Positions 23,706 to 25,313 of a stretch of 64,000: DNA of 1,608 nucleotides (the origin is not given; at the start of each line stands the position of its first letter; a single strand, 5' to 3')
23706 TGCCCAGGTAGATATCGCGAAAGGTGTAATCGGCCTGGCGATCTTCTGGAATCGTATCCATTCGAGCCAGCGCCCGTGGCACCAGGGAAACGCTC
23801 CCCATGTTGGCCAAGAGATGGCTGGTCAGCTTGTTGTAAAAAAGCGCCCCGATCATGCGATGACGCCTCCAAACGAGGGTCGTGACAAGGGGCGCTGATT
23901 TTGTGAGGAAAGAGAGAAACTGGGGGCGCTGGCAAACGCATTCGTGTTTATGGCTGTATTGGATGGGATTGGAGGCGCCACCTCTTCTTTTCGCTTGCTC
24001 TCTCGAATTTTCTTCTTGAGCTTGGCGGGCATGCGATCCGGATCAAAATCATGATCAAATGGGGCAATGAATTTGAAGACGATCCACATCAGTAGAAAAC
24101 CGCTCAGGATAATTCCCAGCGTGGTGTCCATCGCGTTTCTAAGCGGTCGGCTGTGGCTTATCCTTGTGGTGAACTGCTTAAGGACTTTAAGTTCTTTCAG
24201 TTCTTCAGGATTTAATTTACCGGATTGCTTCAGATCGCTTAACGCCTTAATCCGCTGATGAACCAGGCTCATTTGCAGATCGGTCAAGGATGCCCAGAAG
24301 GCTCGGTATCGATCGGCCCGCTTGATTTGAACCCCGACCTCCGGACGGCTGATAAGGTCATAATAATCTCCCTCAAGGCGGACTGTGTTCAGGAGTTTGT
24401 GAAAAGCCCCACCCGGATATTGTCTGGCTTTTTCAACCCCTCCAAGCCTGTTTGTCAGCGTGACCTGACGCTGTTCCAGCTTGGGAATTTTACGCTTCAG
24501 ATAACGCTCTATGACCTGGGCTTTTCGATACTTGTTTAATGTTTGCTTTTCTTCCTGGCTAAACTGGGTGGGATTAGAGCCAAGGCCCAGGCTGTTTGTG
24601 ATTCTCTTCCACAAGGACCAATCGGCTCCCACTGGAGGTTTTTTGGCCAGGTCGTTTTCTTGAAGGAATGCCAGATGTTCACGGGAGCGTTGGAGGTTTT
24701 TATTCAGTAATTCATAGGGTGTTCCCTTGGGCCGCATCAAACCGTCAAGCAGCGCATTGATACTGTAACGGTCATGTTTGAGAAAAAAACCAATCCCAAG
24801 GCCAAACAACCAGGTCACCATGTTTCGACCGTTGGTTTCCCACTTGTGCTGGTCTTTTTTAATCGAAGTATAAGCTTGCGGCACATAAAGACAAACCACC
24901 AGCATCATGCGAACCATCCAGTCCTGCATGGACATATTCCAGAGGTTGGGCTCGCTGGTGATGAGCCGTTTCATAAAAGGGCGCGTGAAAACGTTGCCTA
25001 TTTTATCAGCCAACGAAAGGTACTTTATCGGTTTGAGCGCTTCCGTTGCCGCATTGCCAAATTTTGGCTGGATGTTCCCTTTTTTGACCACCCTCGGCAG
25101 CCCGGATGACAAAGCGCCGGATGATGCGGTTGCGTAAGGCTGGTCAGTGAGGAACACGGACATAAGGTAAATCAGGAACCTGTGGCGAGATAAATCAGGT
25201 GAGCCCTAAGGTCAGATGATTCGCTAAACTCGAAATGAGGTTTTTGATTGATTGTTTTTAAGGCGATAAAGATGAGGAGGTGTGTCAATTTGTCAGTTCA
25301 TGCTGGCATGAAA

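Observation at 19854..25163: Tandemly duplicated, translationally coupled two-gene membrane-protein module (A2-B2-A1-B1) with no recognisable domains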

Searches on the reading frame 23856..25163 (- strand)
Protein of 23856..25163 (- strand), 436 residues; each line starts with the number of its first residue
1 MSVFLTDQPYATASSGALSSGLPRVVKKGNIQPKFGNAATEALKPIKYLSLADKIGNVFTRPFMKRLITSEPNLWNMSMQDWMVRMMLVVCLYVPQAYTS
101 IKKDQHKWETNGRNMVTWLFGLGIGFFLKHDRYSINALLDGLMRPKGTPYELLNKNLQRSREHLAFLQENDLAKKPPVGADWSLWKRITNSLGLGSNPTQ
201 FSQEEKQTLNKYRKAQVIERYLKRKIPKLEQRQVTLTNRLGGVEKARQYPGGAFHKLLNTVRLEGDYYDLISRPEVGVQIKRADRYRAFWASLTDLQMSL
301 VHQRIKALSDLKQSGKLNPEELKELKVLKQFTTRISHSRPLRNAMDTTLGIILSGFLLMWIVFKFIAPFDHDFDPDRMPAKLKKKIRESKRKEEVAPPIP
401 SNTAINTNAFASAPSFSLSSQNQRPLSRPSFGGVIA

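Call 6: search_protein_families(library=pfam, proteins=[window:23856-25163:-], max_evalue=1)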
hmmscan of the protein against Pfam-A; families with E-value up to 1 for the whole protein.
window:23856-25163:- (436 aa): 2 families
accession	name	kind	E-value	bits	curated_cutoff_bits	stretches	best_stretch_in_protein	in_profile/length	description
PF08278.16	DnaG_DnaB_bind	-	0.047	14.5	29.1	1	243-326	39-122/124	DNA primase DnaG DnaB-binding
PF08283.16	Gemini_AL1_M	-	0.16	12.5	24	1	49-101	42-94/107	Geminivirus rep protein central domain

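Call 7: search_protein_families(library=ncbifam, proteins=[window:23856-25163:-], max_evalue=0.1)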
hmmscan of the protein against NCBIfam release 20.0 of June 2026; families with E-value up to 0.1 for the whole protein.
window:23856-25163:- (436 aa): 0 families

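Call 11: find_homologous_proteins(query=window:23856-25163:-)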
Query window:23856-25163:- (436 aa): 7 proteins with E <= 0.001 among 8000 candidates.
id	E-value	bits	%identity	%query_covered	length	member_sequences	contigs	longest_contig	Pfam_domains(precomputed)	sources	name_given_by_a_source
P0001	9.1e-293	988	100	100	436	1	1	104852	-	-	-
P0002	1.1e-110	389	49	80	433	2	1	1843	-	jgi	-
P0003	6.0e-33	133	35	28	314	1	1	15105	-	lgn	-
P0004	1.9e-30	124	27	80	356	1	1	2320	-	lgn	-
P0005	1.7e-29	121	30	74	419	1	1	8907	-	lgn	-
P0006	8.2e-29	119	26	78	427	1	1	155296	-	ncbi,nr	ncbi:MAG: YppG family protein [Cyanobacteria bacterium]|nr:YppG family protein [Cyanobacteriota bact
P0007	4.0e-28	117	35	33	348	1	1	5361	-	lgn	-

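Call 13: find_encoding_contigs(protein=P0006, flank=8000, max_places=3)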
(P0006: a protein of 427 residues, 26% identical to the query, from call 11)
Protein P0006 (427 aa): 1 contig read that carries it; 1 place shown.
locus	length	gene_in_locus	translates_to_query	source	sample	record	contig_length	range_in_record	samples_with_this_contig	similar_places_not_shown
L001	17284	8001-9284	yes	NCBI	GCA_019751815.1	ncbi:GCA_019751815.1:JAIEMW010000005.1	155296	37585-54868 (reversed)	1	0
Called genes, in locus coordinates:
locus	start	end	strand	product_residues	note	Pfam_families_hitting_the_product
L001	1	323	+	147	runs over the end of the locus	-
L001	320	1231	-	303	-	-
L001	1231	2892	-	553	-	PF12838:Fer4_7 (faint), PF13187:Fer4_9 (faint), PF00037:Fer4 (faint), PF12797:Fer4_2 (faint), PF12837:Fer4_6 (weak), PF13183:Fer4_8 (faint), PF13237:Fer4_10 (faint), PF02775:TPP_enzyme_C, +2 more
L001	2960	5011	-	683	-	PF01855:POR_N, PF17147:PFOR_II, PF01558:POR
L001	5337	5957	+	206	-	PF01726:LexA_DNA_bind, PF12802:MarR_2 (faint), PF13730:HTH_36 (weak), PF00717:Peptidase_S24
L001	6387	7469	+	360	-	PF21016:RlmN_N, PF04055:Radical_SAM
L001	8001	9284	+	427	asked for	-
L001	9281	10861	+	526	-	-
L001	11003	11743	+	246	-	-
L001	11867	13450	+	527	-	PF01293:PEPCK_ATP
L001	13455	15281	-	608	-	PF08486:SpoIID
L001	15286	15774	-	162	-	PF03692:CxxCxxCC (weak)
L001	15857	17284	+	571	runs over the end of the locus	PF03853:YjeF_N, PF01256:Carb_kinase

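Call 14: find_encoding_contigs(protein=P0003, flank=8000, max_places=3)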
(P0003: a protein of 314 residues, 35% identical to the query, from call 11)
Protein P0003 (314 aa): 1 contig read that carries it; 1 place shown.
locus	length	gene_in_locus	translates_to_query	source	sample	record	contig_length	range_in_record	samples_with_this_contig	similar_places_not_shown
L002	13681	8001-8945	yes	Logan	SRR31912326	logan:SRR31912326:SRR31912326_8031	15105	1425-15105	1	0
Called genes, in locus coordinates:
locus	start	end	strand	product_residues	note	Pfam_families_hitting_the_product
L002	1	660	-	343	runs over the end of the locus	PF00485:PRK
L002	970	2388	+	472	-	PF00070:Pyr_redox (faint), PF07992:Pyr_redox_2, PF22366:NDH2_C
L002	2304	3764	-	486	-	PF00890:FAD_binding_2 (faint), PF01266:DAO, PF01946:Thi4 (faint), PF03486:HI0933_like (faint), PF01593:Amino_oxidase, PF13450:NAD_binding_8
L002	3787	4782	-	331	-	PF00762:Ferrochelatase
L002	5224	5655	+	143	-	-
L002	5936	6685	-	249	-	-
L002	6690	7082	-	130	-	-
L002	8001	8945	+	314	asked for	-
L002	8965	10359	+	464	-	-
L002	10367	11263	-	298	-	-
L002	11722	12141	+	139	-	-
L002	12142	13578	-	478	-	PF08668:HDOD (faint), PF13487:HD_5, PF01966:HD, PF13487:HD_5, PF01966:HD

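Call 15: find_encoding_contigs(protein=P0005, flank=8000, max_places=3)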
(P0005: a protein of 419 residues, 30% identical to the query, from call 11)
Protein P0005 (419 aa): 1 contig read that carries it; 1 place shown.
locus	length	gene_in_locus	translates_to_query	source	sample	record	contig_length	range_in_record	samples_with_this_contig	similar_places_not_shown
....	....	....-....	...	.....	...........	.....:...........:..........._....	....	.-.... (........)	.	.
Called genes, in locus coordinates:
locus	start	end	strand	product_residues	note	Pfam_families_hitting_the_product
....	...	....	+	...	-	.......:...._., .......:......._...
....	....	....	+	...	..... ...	-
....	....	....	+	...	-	-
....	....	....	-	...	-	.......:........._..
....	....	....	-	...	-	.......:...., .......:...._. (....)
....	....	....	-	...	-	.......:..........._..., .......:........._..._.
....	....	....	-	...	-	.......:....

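Call 20: find_encoding_contigs(protein=window:23856-25163:-, flank=10000, max_places=3)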
Protein window:23856-25163:- (436 aa): no gene with exactly this product is on record in the collection.
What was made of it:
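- Tried and rejected: The window's own record could not be retrieved by exact protein look-up (call 20).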

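Call 28: find_related_loci(query=A1, collection=genome_contigs, flank=8000)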
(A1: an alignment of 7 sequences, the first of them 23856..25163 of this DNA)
Query A1 (436 aa) in genome_contigs; peptide patterns used: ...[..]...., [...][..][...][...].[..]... (x = any residue, [..] = any of these).
44 stretches matched a pattern; 3 encode a relative of the query (tblastn E <= 1e-3); 3 distinct loci.
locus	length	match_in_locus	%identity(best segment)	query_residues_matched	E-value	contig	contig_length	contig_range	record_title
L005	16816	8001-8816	24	33-377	1e-24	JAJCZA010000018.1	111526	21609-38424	MAG: Vampirovibrionales bacterium isolate OFTM381 OFTM381_17, whole genome shotgun sequence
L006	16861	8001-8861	26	39-376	1e-21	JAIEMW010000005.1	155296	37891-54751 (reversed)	MAG: Cyanobacteriota bacterium isolate co.spades.CONCOCT.2.5kb_148 c_000000000039, whole genome shotgun sequence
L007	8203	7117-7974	36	39-375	4e-17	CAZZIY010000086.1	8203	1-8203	MAG TPA_asm: uncultured Vampirovibrionales bacterium isolate SRP124364_co1_423 genome assembly, contig: NODE_10620_lengt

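Call 40: search_protein_representatives(alignment_id=A1)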
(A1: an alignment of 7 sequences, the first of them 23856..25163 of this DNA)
Query: 7 sequences, 409 profile positions. Proteins with E-value up to 0.001 (for the whole library): 104; up to 1e-10: 97; up to 1e-30: 65. The best 104 are listed.
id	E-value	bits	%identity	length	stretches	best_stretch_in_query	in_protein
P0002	2.3e-150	518.0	-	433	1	37-390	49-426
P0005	9.4e-144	496.2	-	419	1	29-408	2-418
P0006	3.0e-139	481.4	-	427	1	1-407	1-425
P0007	9.4e-128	443.5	-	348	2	218-408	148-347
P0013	9.2e-96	338.1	-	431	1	41-374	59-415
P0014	1.6e-93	330.7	-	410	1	38-389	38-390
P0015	1.4e-89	317.8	-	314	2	222-401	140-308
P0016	1.4e-83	298.0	-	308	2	212-387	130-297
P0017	1.1e-81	291.8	-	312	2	216-374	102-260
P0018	3.3e-80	286.9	-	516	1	23-384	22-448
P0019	3.6e-76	273.6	-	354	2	220-398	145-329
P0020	6.2e-76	272.8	-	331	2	223-382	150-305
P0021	3.1e-74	267.2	-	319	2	226-400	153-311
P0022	8.1e-73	262.5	-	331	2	229-396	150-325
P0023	4.7e-70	253.4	-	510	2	13-149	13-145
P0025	1.7e-69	251.6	-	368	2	102-355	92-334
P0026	3.6e-69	250.5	-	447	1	37-353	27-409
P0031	2.1e-64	234.8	-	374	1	7-363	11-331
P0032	1.2e-63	232.4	-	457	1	41-379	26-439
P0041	4.6e-60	220.5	-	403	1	43-336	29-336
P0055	1.4e-51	192.6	-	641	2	28-281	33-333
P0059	3.4e-45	171.6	-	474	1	21-364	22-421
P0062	7.8e-40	153.9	-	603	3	296-387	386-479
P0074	1.4e-30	123.5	-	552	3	53-146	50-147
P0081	1.1e-27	113.9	-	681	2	30-200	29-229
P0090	9.3e-23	97.7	-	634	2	46-149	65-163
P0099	6.2e-16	75.2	-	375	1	73-388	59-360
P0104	3.4e-13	66.2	-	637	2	294-388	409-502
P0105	7.0e-12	61.8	-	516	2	68-156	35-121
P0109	2.9e-07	46.6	-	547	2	59-144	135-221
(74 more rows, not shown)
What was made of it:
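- There are 104 A clusters among 1.84 billion representatives (call 40). The central domains are dispensable in length, ranging from about 300-aa to 680-aa family members (call 40).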

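Call 42: predict_structure(alignment_id=A1)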
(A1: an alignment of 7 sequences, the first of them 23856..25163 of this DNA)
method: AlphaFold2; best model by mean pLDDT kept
length: 436 residues; sequences in the alignment: 7
mean_pLDDT: 67.0   pTM: 0.50
mean pLDDT of the five models: 67.0, 66.6, 64.9, 62.6, 62.5
residues with pLDDT >= 90: 78; 70-90: 147; 50-70: 98; < 50: 113
segments of 3 or more residues with pLDDT < 50: 1-53, 64-77, 396-398, 400-436
pLDDT, mean of each block of 10 residues (from residue 1): 31 29 31 33 37 49 47 44 56 53 57 64 64 74 88 91 90 79 79 77 85 88 93 94 91 88 88 87 79 87 94 91 92 87 75 65 57 58 71 53 36 34 35 32
secondary structure, 60 per line:
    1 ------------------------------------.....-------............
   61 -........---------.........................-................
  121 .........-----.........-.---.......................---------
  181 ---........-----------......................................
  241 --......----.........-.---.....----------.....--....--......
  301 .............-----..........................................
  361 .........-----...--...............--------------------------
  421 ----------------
elements in order: H37-41 H49-60 H62-69 H79-103 H105-129 H135-143 H149-171 H184-191 H203-240 H243-248 H253-261 H267-271 H282-286 H289-292 H295-313 H319-369 H380-394

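Call 44: search_protein_families(library=pfam, alignment_id=A4, max_evalue=0.001)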
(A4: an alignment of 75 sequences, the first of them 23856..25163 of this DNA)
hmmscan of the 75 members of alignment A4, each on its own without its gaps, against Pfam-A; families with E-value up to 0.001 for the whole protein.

A. member 1, window:23856-25163:- (436 aa): 0 families

B. families by the number of members that match (of 75 scanned): 0 families
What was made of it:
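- On MotA/ExbB/TolQ stator family: No Pfam hit at E<=1 for the 4 window proteins (call 6) or at E<=0.001 for 75 A-family members (call 44).
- On T2SSF platform proteins (GspF/PilC/TadB/TadC): No hit (calls 6, 44).
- On YppG family (the name NCBI attached to homologue P0006): No Pfam or NCBIfam hit for the window proteins (calls 6, 7), and 0 families hit among 75 members including P0006 (call 44).
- No hit to MotA_ExbB or any transporter Pfam family in the 4 window proteins or in 75 A-family members (calls 6, 44).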

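Call 45: search_solved_structures(query=A4, max_evalue=1)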
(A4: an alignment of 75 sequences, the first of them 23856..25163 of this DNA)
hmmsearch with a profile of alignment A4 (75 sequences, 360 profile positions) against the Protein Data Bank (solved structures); distinct sequences matched with E-value up to 1: 0.

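Call 47: fold_search(model_id=the predicted structure, library=pdb)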
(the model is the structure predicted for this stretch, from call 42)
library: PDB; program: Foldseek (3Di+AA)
matches with E <= 10: 62; with E <= 0.001: 0
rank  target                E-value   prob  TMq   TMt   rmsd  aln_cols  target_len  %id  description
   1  6cbs_A                2.1e+00  0.15  0.10  0.28  21.8       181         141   14  DnaG Primase C-terminal domain complex with SSB C-terminal peptide (released 2019-02-06)
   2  4q4j_A                2.5e+00  0.07  0.11  0.08  22.3       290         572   10  Structure of crosslinked TM287/288_S498C_S520C mutant (released 2014-07-16)
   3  8gym_2G               2.9e+00  0.06  0.10  0.18  19.9       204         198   12  Cryo-EM structure of Tetrahymena thermophila respiratory mega-complex MC IV2+(I+III2+II)2 (released 2023-06-14)
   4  9a2x_MODEL_1_A        3.1e+00  0.05  0.11  0.10  40.3       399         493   11  Model of E. coli TolC by in-cell photo-crosslinking MS and deep learning (released 2023-02-24)
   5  6pfv_A                3.5e+00  0.05  0.10  0.15  18.7       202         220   12  Structure of S. venezuelae RisG-WhiG-c-di-GMP complex: orthorhombic crystal form (released 2019-11-13)
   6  2v0o_A                3.5e+00  0.04  0.10  0.15  32.3       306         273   12  FCHO2 F-BAR domain (released 2007-06-26)
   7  6h2x                  4.1e+00  0.03  0.10  0.12  52.1       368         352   12  MukB coiled-coil elbow from E. coli (released 2019-03-06)
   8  7mqa_SB               4.3e+00  0.04  0.12  0.12  22.4       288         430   15  Cryo-EM structure of the human SSU processome, state post-A1 (released 2021-09-22)
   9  8zmg_B                4.3e+00  0.03  0.12  0.14  29.2       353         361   12  Crystal structure of an inverse agonist antipsychotic drug pimavanserin-bound 5-HT2A (released 2024-08-28)
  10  6pfv_G                4.7e+00  0.03  0.10  0.14  19.6       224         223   15  Structure of S. venezuelae RisG-WhiG-c-di-GMP complex: orthorhombic crystal form (released 2019-11-13)
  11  8k2a_Sc               4.7e+00  0.01  0.09  0.09  24.4       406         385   15  Cryo-EM structure of the human 55S mitoribosome with Tigecycline (released 2024-07-10)
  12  9azl_A                4.9e+00  0.06  0.11  0.07  23.2       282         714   11  Cryo-EM structure of the ABC transporter PCAT1 bound with MgADP class1 (released 2024-10-30)
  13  3c98_B                4.9e+00  0.04  0.10  0.17  21.7       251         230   12  Revised structure of the munc18a-syntaxin1 complex (released 2008-03-25)
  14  3qf4_A                5.2e+00  0.04  0.10  0.08  23.3       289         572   10  Crystal structure of a heterodimeric ABC transporter in its inward-facing conformation (released 2012-03-28)
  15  6v9z_A                5.2e+00  0.03  0.10  0.06  23.2       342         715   10  Cryo-EM structure of PCAT1 bound to its CtA peptide substrate (released 2020-01-22)
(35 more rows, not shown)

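Call 53: find_encoding_contigs(protein=P0018, flank=10000, max_places=3)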
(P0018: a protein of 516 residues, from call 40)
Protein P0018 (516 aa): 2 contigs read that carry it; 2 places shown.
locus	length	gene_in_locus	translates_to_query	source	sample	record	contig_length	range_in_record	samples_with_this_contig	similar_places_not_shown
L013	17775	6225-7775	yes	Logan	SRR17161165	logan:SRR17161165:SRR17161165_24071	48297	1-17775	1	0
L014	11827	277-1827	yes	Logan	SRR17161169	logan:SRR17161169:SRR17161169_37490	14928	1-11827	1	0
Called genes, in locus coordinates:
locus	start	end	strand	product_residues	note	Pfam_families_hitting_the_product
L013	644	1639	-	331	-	PF02775:TPP_enzyme_C, PF12367:PFO_beta_C (faint)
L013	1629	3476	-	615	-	PF01558:POR, PF01855:POR_N, PF17147:PFOR_II (weak)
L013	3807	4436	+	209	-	PF01726:LexA_DNA_bind, PF00717:Peptidase_S24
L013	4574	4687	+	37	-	-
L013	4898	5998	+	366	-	PF21016:RlmN_N, PF04055:Radical_SAM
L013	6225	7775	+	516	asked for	-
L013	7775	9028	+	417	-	-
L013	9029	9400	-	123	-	PF01740:STAS, PF13466:STAS_2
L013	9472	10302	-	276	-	PF13620:CarboxypepD_reg, PF13715:CarbopepD_reg_2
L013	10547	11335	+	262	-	PF01261:AP_endonuc_2 (weak)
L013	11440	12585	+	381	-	PF00155:Aminotran_1_2, PF01041:DegT_DnrJ_EryC1, PF01053:Cys_Met_Meta_PP (weak), PF01212:Beta_elim_lyase (weak)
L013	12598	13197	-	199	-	PF25084:LbH_EIF2B, PF00132:Hexapep, PF25087:GMPPB_C (weak), PF14602:Hexapep_2, PF00132:Hexapep (weak)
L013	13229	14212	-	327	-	PF01408:GFO_IDH_MocA, PF02894:GFO_IDH_MocA_C (weak), PF22725:GFO_IDH_MocA_C3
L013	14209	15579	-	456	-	PF02826:2-Hacid_dh_C (faint), PF02558:ApbA (weak), PF03446:NAD_binding_2, PF03721:UDPG_MGDP_dh_N, PF00984:UDPG_MGDP_dh, PF03720:UDPG_MGDP_dh_C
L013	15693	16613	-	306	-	PF00685:Sulfotransfer_1, PF13469:Sulfotransfer_3, PF17784:Sulfotransfer_4 (weak)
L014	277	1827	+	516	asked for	-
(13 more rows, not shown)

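Call 54: list_cluster_members(proteins=[P0013, P0014, P0023, P0026, P0032, P0055, P0081, P0090, P0099, P0105])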
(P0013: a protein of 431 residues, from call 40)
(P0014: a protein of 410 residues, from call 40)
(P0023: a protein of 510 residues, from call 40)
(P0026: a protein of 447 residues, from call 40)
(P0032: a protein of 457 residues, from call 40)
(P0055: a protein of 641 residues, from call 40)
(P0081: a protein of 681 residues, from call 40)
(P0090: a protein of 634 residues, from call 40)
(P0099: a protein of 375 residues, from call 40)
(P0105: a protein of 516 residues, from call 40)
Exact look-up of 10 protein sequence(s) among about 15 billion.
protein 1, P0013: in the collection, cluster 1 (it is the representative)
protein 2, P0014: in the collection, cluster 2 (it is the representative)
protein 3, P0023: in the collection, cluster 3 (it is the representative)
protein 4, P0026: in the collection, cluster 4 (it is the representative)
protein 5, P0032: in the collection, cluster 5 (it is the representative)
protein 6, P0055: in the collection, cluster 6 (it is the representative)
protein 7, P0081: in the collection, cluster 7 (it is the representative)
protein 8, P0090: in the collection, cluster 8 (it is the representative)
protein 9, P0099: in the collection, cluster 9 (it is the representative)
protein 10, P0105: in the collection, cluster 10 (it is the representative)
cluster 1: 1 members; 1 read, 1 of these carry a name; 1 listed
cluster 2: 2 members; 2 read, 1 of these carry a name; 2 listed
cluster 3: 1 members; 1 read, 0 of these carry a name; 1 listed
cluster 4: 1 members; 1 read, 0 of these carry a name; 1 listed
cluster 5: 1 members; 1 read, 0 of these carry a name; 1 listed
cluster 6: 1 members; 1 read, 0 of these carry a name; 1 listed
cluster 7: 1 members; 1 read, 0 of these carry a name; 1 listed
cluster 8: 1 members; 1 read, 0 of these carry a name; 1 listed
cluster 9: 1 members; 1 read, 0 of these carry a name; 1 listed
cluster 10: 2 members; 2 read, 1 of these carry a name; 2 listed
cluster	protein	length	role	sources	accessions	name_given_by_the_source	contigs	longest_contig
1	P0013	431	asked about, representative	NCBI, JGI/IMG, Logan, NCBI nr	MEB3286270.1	MAG: hypothetical protein VKJ04_02085 [Vampirovibrionales bacterium] | hypothetical protein [Vampirovibrionales bacterium]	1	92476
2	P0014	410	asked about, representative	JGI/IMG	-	hypothetical protein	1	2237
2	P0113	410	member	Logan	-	-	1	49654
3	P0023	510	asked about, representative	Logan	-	-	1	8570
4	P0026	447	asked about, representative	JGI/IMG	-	-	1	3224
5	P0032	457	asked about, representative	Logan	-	-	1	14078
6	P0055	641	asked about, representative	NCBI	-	-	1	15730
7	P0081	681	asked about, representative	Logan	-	-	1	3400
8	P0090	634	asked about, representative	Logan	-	-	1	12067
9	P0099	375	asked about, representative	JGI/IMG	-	-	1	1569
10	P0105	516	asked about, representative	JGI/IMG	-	hypothetical protein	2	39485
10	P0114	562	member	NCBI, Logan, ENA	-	-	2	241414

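Call 55: find_encoding_contigs(protein=P0013, flank=10000, max_places=2)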
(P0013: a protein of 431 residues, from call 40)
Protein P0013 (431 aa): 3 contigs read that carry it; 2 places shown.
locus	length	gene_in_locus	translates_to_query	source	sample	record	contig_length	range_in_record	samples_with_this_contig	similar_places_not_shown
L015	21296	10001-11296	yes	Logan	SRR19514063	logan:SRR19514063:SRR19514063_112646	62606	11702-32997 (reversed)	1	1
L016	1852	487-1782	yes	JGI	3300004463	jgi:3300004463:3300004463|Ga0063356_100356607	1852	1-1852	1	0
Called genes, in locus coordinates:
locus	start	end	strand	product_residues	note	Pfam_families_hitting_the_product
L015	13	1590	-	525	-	PF13629:T2SS-T3SS_pil_N, PF00263:Secretin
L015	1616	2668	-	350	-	PF08666:SAF, PF16976:RcpC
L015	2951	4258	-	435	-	PF01336:tRNA_anti-codon, PF00152:tRNA-synt_2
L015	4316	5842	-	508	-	-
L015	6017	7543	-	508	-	PF00171:Aldedh, PF05893:LuxC (weak)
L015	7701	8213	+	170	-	PF09988:DUF2227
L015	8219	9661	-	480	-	PF00083:Sugar_tr, PF07690:MFS_1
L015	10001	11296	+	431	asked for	-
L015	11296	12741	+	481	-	-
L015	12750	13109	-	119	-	PF01740:STAS, PF13466:STAS_2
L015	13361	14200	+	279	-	-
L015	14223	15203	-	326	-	-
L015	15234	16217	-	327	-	PF02673:BacA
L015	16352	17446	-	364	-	PF00696:AA_kinase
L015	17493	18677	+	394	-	PF00266:Aminotran_5, PF01212:Beta_elim_lyase (faint)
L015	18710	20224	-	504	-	-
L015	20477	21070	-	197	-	-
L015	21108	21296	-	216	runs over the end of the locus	PF02572:CobA_CobO_BtuR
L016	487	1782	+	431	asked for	-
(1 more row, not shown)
